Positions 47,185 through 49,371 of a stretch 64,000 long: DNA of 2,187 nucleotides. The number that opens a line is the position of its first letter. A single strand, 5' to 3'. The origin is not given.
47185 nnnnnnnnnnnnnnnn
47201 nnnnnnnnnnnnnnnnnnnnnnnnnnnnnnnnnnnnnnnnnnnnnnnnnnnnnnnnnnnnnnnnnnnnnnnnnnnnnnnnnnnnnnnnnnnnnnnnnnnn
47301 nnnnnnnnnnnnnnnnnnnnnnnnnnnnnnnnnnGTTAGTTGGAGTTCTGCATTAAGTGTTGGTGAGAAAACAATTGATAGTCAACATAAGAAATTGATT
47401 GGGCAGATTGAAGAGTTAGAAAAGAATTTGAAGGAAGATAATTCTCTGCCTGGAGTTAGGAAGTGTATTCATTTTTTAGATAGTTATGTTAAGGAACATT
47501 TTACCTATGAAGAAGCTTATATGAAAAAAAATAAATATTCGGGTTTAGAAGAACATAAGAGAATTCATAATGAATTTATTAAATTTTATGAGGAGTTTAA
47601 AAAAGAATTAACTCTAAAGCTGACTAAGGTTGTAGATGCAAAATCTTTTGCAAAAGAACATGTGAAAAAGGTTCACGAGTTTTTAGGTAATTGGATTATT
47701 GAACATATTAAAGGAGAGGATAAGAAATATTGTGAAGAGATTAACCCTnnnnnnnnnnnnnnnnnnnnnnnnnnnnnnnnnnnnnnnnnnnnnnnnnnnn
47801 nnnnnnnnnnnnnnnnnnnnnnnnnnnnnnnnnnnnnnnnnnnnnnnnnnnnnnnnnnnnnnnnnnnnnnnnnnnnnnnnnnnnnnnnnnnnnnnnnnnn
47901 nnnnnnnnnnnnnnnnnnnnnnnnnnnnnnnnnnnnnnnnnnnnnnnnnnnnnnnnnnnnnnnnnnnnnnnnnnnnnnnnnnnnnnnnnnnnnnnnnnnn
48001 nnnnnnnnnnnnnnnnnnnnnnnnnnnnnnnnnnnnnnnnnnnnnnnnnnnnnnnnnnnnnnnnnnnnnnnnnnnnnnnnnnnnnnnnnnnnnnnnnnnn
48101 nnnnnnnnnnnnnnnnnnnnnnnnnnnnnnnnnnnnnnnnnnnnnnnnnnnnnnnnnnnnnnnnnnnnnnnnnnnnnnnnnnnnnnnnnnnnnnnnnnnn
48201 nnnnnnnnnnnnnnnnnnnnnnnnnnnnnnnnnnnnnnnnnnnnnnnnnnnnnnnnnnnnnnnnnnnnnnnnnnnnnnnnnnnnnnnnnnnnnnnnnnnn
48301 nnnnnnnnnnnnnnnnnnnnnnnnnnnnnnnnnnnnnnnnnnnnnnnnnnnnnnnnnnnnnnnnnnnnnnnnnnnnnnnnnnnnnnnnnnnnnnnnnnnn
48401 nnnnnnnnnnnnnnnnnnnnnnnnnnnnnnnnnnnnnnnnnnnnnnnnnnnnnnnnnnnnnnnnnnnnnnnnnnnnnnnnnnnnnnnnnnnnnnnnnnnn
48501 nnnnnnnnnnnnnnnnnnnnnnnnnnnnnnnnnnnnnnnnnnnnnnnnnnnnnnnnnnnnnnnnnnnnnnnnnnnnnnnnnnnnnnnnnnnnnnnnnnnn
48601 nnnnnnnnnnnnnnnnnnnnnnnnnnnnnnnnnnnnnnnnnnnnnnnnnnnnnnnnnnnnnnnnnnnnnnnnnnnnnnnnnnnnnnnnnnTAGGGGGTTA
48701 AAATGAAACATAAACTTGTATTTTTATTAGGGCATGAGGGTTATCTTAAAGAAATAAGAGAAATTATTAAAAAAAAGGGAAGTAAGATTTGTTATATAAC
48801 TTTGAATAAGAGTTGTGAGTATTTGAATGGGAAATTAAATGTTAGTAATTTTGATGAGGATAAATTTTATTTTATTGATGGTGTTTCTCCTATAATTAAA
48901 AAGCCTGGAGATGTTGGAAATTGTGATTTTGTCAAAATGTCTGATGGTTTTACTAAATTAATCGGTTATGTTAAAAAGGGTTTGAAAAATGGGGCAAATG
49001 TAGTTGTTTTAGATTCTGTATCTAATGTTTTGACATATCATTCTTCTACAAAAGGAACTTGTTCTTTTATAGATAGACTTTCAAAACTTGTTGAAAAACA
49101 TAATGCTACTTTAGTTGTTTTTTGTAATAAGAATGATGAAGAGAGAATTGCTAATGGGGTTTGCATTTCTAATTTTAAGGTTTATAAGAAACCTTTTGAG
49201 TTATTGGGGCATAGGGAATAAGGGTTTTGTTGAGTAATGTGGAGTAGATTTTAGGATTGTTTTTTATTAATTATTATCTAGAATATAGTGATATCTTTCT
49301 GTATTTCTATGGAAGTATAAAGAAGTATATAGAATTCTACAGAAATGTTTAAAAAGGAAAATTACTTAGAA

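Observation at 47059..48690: Hemerythrin fused to a KaiC-like ATPase behind a poly-Lys repeat N-terminus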

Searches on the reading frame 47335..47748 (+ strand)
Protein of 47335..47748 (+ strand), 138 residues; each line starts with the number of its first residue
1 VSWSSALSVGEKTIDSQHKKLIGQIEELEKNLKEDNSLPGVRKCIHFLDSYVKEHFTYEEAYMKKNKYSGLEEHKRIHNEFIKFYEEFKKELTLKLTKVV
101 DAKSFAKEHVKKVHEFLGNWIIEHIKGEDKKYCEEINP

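Call 55: find_homologous_proteins(query=window:47335-47748:+, max_evalue=0.00001)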
Query window:47335-47748:+ (138 aa): 2 proteins with E <= 0.00001 among 16 candidates.
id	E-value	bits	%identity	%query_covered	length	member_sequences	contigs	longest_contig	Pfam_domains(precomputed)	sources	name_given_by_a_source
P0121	1.9e-29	121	45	98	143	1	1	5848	PF01814.29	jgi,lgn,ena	-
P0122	2.0e-12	66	35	98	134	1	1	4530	PF01814.29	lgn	-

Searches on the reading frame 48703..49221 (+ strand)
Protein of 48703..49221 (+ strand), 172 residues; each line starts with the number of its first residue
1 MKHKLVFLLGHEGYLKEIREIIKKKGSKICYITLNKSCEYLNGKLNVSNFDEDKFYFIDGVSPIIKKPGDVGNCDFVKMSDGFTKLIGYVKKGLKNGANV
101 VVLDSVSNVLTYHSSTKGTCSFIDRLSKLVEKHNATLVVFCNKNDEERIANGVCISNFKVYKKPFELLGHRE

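Call 3: search_protein_families(library=pfam, proteins=[window:48703-49221:+], max_evalue=0.01)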
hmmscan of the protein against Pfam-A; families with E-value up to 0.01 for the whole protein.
window:48703-49221:+ (172 aa): 1 family
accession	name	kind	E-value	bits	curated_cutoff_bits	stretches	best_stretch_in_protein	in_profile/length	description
PF06745.19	ATPase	-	5.4e-06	26.4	26.6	1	23-161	45-182/231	KaiC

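Call 4: search_protein_families(library=ncbifam, proteins=[window:48703-49221:+], max_evalue=0.01)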
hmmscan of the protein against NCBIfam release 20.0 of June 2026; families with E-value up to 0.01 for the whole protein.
window:48703-49221:+ (172 aa): 0 families

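Call 51: search_protein_families(library=pfam, alignment_id=A2, max_evalue=0.01)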
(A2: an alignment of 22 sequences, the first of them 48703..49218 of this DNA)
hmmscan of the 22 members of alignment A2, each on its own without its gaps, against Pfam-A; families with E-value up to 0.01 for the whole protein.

A. member 1, window:48703-49218:+ (172 aa): 1 family
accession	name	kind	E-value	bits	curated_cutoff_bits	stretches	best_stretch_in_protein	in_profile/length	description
PF06745.19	ATPase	-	5.4e-06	26.4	26.6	1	23-161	45-182/231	KaiC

B. families by the number of members that match (of 22 scanned): 6 families
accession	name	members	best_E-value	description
PF24336.1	DUF7504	18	6.9e-11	Family of unknown function (DUF7504)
PF06745.19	ATPase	14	4.3e-10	KaiC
PF23365.1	DUF7090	11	1.3e-08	Family of unknown function (DUF7090)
PF05763.18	DUF835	9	4.3e-05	Protein of unknown function (DUF835)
PF10483.15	Elong_Iki1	3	0.00055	Elongator subunit Iki1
PF06897.17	DUF1269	1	0.003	Protein of unknown function (DUF1269)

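Call 65: find_homologous_proteins(query=window:48703-49221:+, max_evalue=0.001)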
Query window:48703-49221:+ (172 aa): 3 proteins with E <= 0.001 among 74 candidates.
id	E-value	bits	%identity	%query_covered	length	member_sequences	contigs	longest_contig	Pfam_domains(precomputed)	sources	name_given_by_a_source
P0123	2.2e-109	381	100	100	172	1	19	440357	PF06745.20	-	-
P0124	3.7e-87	308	82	98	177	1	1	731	-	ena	-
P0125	1.5e-63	231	65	100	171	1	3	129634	-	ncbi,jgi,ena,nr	ncbi:hypothetical protein HOE04_03085 [archaeon]|jgi:hypothetical protein|nr:hypothetical protein [a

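Call 70: predict_structure(alignment_id=A3)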
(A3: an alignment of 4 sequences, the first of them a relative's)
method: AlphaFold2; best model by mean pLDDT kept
length: 172 residues; sequences in the alignment: 4
mean_pLDDT: 78.2   pTM: 0.81
mean pLDDT of the five models: 78.2, 73.0, 70.4, 64.5, 64.4
residues with pLDDT >= 90: 26; 70-90: 105; 50-70: 39; < 50: 2
segments of 3 or more residues with pLDDT < 50: none
pLDDT, mean of each block of 10 residues (from residue 1): 76 75 80 82 68 66 62 73 86 89 88 84 91 91 80 71 76 35
secondary structure, 60 per line:
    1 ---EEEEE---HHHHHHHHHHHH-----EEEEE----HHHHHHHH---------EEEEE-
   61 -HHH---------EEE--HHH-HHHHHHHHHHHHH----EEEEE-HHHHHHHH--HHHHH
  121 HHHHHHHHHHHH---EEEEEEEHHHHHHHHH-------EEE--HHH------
elements in order: E4-8 H12-23 E29-33 H38-45 E55-59 E74-76 H83-95 E100-104 H106-113 H116-132 E136-142 H143-151 E159-161

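Call 73: fold_search(model_id=the predicted structure, library=pdb)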
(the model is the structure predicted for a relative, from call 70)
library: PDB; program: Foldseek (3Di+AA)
matches with E <= 10: 1556; with E <= 0.001: 191
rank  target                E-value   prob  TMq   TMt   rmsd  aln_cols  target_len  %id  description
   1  2dr3_F                6.4e-07  1.00  0.67  0.50   3.7       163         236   18  Crystal Structure of RecA superfamily ATPase PH0284 from Pyrococcus horikoshii OT3 (released 2006-12-06)
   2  2dr3_C                8.7e-07  1.00  0.67  0.51   3.4       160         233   16  Crystal Structure of RecA superfamily ATPase PH0284 from Pyrococcus horikoshii OT3 (released 2006-12-06)
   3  2dr3_B                1.3e-06  1.00  0.66  0.49   3.9       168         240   18  Crystal Structure of RecA superfamily ATPase PH0284 from Pyrococcus horikoshii OT3 (released 2006-12-06)
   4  8jon_A                1.5e-06  1.00  0.62  0.24   4.4       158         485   19  Structure of a synthetic circadian clock protein KaiC mutant of cyanobacteria Synechococcus elongatus PCC 7942 (released 2024-06-12)
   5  2dr3_A                1.6e-06  1.00  0.69  0.53   3.2       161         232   16  Crystal Structure of RecA superfamily ATPase PH0284 from Pyrococcus horikoshii OT3 (released 2006-12-06)
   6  7v3x_H                4.1e-06  1.00  0.58  0.23   3.6       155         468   17  Crystal Structure of Cyanobacterial Circadian Clock Protein KaiC (released 2022-04-27)
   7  7s66_A                4.3e-06  1.00  0.59  0.23   6.2       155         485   20  Extended conformation of nighttime state KaiC (released 2021-09-22)
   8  5yz8_A                4.6e-06  1.00  0.58  0.46   3.7       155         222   17  Crystal Structure of N-terminal C1 domain of KaiC (released 2019-01-30)
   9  2dr3_D                6.2e-06  1.00  0.67  0.49   3.2       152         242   16  Crystal Structure of RecA superfamily ATPase PH0284 from Pyrococcus horikoshii OT3 (released 2006-12-06)
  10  8zn5_F                6.6e-06  1.00  0.61  0.25   3.7       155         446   14  Crystal Structure of Designed Clock Protein KaiC (released 2025-04-16)
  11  3s1a_D                7.5e-06  1.00  0.60  0.23   5.1       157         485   20  Crystal structure of the phosphorylation-site double mutant S431E/T432E of the KaiC circadian clock protein (released 2011-09-21)
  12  4tl7_D                9.0e-06  1.00  0.60  0.47   4.9       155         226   18  Crystal structure of N-terminal C1 domain of KaiC (released 2015-07-01)
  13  8zn6_H                9.0e-06  1.00  0.60  0.24   5.1       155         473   17  Crystal Structure of Designed Clock Protein KaiC (released 2025-04-16)
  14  4tl7_A                9.6e-06  1.00  0.61  0.48   4.1       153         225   17  Crystal structure of N-terminal C1 domain of KaiC (released 2015-07-01)
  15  7v3x_B                1.0e-05  1.00  0.58  0.23   4.0       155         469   17  Crystal Structure of Cyanobacterial Circadian Clock Protein KaiC (released 2022-04-27)
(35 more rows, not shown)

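Call 74: search_protein_families(library=padloc, proteins=[window:48703-49221:+], max_evalue=0.001)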
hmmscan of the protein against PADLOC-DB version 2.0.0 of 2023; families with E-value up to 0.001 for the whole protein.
window:48703-49221:+ (172 aa): 0 families
